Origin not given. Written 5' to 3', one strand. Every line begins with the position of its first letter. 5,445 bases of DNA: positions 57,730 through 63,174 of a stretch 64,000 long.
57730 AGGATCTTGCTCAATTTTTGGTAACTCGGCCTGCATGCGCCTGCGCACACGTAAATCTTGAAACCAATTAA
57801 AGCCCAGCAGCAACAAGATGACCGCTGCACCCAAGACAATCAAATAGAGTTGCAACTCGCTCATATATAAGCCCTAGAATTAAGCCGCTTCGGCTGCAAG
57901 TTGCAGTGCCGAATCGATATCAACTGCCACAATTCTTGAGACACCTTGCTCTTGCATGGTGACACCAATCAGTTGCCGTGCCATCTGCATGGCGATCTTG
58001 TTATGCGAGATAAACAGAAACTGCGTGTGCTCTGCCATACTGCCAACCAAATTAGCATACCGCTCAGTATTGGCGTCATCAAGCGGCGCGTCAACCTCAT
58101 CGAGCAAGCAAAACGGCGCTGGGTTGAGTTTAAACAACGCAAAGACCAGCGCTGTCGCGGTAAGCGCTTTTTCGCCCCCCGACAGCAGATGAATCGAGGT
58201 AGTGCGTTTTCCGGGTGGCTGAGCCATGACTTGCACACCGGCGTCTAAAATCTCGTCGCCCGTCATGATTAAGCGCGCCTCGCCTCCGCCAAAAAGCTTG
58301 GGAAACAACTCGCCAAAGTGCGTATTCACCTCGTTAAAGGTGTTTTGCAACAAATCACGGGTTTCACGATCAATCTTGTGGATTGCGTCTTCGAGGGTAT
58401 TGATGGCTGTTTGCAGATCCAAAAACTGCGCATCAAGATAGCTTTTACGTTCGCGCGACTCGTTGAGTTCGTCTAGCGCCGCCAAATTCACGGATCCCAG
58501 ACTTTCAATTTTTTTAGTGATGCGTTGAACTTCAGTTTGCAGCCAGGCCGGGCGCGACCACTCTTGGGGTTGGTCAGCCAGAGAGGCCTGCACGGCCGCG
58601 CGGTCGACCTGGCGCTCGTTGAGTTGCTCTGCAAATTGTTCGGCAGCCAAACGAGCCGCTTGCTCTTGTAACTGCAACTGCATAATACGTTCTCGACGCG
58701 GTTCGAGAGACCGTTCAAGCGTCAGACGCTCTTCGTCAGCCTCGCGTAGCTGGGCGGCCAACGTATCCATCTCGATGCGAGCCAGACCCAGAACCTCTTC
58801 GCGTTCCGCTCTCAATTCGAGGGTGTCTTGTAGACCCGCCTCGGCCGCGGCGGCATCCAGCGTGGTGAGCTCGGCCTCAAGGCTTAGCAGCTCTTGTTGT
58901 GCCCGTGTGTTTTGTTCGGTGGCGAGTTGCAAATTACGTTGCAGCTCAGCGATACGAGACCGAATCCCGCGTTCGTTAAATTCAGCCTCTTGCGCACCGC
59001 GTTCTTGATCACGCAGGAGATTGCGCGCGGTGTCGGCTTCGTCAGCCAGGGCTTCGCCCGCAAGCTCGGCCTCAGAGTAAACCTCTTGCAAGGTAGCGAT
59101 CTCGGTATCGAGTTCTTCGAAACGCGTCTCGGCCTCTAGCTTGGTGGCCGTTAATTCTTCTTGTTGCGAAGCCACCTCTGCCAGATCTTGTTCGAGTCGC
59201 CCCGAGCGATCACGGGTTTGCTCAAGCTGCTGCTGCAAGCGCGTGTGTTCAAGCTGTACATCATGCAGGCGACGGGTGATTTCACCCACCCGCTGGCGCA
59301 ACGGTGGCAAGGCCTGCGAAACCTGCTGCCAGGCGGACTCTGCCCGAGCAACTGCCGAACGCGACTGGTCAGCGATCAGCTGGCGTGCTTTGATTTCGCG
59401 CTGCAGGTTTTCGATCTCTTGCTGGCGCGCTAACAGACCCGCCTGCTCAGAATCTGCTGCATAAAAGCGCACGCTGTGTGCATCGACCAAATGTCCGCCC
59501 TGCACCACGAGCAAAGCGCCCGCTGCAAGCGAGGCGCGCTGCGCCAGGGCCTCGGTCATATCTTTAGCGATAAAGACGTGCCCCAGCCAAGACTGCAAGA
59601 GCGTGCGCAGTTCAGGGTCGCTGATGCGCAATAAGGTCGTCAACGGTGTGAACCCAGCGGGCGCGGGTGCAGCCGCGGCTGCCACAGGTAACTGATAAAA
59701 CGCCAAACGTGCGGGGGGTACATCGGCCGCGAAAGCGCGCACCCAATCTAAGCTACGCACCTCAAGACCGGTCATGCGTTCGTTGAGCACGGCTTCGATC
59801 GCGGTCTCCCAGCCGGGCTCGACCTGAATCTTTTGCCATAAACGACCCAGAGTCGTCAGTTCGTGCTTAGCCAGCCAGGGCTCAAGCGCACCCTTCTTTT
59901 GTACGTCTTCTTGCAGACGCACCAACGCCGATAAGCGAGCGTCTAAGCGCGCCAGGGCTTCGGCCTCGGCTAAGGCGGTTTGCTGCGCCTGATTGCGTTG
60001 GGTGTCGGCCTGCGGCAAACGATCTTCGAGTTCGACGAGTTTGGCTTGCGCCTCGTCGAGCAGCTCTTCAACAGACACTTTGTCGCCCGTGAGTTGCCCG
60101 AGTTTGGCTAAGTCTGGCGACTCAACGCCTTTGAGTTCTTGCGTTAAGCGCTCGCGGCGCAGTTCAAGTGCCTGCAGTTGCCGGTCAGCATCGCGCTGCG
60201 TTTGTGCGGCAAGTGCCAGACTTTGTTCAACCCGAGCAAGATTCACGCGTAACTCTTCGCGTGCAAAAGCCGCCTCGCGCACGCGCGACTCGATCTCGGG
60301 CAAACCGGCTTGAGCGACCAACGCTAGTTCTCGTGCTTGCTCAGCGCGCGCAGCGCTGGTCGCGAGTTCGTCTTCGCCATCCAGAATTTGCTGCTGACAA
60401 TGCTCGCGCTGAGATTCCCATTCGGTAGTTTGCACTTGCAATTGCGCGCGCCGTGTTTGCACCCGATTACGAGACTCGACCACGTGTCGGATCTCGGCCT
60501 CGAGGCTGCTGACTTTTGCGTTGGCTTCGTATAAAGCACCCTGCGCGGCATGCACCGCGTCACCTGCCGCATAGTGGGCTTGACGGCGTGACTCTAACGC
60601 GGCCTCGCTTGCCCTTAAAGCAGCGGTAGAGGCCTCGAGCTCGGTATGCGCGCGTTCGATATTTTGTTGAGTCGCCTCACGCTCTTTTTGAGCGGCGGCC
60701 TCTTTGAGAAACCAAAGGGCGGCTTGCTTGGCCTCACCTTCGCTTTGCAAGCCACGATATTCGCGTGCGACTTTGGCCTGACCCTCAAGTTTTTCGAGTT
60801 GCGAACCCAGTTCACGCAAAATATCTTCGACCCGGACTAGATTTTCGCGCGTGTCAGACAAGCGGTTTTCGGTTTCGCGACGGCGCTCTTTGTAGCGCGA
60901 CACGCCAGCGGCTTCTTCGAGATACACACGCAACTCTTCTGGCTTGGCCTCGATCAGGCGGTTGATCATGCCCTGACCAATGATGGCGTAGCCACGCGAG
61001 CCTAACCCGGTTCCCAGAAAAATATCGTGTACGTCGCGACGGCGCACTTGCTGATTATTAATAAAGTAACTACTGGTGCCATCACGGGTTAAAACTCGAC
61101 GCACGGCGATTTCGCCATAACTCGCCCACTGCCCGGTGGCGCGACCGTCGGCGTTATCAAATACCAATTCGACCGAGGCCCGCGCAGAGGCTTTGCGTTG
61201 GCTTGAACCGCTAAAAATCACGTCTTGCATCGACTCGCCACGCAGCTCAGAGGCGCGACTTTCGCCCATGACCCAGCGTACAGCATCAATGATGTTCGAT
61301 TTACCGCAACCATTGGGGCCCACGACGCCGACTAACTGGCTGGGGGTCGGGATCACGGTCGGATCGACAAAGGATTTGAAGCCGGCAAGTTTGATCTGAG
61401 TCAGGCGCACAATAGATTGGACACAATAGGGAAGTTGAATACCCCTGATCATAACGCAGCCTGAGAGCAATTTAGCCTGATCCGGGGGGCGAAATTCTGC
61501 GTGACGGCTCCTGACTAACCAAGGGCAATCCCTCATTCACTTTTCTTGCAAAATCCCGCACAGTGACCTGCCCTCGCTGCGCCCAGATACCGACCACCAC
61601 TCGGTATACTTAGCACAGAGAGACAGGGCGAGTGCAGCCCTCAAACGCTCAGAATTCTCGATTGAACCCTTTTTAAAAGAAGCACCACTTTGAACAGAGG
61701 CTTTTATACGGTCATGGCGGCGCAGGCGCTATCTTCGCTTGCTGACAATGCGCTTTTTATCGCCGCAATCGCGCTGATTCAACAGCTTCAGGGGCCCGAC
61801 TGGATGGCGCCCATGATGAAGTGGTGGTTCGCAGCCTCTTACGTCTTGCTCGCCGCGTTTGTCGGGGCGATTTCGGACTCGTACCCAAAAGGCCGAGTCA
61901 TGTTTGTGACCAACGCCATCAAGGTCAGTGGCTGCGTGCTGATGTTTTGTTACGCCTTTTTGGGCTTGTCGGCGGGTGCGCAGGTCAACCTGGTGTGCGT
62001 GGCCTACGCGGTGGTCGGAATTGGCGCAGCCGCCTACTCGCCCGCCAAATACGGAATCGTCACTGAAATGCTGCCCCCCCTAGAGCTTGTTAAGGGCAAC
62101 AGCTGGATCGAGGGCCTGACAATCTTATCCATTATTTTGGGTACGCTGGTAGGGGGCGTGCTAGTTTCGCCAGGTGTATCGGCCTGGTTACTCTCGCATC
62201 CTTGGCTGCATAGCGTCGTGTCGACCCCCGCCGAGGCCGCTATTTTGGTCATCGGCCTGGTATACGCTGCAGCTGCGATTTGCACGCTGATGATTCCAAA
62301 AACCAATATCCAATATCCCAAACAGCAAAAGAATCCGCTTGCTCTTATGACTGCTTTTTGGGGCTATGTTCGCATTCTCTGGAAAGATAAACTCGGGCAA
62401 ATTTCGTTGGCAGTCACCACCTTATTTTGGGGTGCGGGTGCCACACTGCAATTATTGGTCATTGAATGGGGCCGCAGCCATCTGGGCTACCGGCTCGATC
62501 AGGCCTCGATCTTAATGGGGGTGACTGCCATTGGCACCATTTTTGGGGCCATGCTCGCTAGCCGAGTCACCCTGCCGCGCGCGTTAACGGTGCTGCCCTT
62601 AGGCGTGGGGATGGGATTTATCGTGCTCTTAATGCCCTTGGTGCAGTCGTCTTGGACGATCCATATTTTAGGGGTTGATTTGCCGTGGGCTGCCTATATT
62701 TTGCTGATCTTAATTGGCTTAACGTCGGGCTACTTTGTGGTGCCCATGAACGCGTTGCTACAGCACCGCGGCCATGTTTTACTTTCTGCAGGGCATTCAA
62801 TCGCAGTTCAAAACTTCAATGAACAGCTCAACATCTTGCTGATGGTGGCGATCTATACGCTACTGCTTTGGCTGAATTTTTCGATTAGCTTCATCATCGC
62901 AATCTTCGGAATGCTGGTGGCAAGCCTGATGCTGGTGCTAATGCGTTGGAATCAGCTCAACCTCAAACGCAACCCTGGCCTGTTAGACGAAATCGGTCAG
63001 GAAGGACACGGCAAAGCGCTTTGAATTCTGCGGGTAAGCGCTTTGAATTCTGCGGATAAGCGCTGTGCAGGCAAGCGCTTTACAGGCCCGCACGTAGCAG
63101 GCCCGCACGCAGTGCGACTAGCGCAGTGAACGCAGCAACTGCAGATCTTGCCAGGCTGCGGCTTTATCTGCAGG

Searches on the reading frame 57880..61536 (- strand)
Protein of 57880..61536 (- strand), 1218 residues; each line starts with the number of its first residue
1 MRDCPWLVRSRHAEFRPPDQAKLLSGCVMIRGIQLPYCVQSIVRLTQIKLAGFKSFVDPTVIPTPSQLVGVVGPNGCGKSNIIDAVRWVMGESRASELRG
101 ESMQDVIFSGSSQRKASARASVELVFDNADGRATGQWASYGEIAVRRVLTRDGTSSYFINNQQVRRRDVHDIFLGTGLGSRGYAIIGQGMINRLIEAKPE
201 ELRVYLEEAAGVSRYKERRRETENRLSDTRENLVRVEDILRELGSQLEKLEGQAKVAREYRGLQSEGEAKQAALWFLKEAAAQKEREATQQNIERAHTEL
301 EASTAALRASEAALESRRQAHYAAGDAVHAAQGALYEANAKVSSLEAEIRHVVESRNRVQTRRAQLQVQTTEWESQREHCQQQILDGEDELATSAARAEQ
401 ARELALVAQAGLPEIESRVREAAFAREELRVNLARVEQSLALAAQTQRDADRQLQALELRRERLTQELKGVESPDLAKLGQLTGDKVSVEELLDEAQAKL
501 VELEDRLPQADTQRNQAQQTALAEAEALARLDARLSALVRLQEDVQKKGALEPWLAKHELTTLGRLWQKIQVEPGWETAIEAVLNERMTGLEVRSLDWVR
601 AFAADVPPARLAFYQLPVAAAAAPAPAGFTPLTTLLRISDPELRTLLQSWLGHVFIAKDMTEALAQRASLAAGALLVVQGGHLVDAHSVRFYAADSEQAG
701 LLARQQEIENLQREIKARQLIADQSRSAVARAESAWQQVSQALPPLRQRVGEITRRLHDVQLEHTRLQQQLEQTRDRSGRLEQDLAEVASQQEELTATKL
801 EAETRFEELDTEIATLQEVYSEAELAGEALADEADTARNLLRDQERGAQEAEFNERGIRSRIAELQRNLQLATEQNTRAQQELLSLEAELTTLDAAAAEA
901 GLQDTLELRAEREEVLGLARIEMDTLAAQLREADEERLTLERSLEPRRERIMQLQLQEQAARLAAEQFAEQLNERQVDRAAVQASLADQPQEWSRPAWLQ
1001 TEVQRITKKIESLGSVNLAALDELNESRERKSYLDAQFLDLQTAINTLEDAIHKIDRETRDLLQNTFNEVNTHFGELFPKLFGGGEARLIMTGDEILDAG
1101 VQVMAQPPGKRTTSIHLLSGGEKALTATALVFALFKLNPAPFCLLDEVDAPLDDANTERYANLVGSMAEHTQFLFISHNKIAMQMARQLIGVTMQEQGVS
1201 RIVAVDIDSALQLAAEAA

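Call 85: search_protein_families(library=ncbifam, proteins=[window:57880-61536:-], max_evalue=0.00001)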
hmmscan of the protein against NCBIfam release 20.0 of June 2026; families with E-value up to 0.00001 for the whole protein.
window:57880-61536:- (1218 aa): 9 families
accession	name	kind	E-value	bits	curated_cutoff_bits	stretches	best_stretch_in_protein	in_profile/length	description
TIGR02168.1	SMC_prok_B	equivalog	0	1084.7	567.35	1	44-1207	1-1181/1181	chromosome segregation protein SMC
TIGR02169.1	SMC_prok_A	equivalog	6.7e-136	454.6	729.4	2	703-1206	672-1164/1165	chromosome segregation protein SMC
NF045487.1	ASRP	equivalog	6e-20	71.4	300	1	704-1174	154-586/593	archaea-specific SMC-related protein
NF002572.0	PRK02224.1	equivalog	9.6e-13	47.3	1087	1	44-471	2-424/888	DNA double-strand break repair ATPase Rad50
TIGR00618.1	sbcc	subfamily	7.7e-12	44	478.5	1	44-403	2-370/1043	exonuclease subunit SbcC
NF045780.1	TrlF_fam_ATP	equivalog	1.3e-11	44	350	1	46-470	291-705/944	TrlF family AAA-like ATPase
NF041035.1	Rad50_Halo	equivalog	1.7e-11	43.3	1000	1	44-473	2-426/883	DNA double-strand break repair ATPase Rad50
TIGR01166.1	cbiO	subfamily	4.3e-06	26.3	211.8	0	1111-1181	121-187/190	cobalt ABC transporter, ATP-binding protein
NF007601.2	PRK10247.1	equivalog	5.8e-06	25.9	292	0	1112-1190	126-202/204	iron efflux ABC transporter ATP-binding subunit FetA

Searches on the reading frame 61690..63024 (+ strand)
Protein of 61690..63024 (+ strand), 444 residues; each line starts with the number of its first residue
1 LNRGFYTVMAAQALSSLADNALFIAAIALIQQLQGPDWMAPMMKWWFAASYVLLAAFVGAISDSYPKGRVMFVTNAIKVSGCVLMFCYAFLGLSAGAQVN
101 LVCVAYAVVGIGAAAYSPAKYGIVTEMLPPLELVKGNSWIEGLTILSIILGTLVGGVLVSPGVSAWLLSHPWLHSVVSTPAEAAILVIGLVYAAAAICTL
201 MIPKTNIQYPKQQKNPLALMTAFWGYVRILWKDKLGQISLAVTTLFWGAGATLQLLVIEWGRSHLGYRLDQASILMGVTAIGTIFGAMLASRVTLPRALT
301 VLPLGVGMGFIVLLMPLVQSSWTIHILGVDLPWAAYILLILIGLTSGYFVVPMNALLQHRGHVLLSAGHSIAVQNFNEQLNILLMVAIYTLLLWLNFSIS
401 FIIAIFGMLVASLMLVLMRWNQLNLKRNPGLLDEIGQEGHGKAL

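Call 85: search_protein_families(library=ncbifam, proteins=[window:61690-63024:+], max_evalue=0.00001)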
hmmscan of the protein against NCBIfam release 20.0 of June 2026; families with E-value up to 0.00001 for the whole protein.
window:61690-63024:+ (444 aa): 4 families
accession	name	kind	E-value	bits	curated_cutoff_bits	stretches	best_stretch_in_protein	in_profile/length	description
NF008397.0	PRK11195.1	equivalog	9.6e-163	542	297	1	1-427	1-402/414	lysophospholipid transporter LplT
NF006386.0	PRK08633.1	equivalog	4.9e-41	140.5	1221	1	3-418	9-407/1147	acyl-[ACP]--phospholipid O-acyltransferase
NF005291.0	PRK06814.1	equivalog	9.6e-25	86.7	1349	1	2-419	10-420/1140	acyl-[ACP]--phospholipid O-acyltransferase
TIGR00900.1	2A0121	subfamily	8.6e-13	48.4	319.6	1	5-360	1-328/364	H+ Antiporter protein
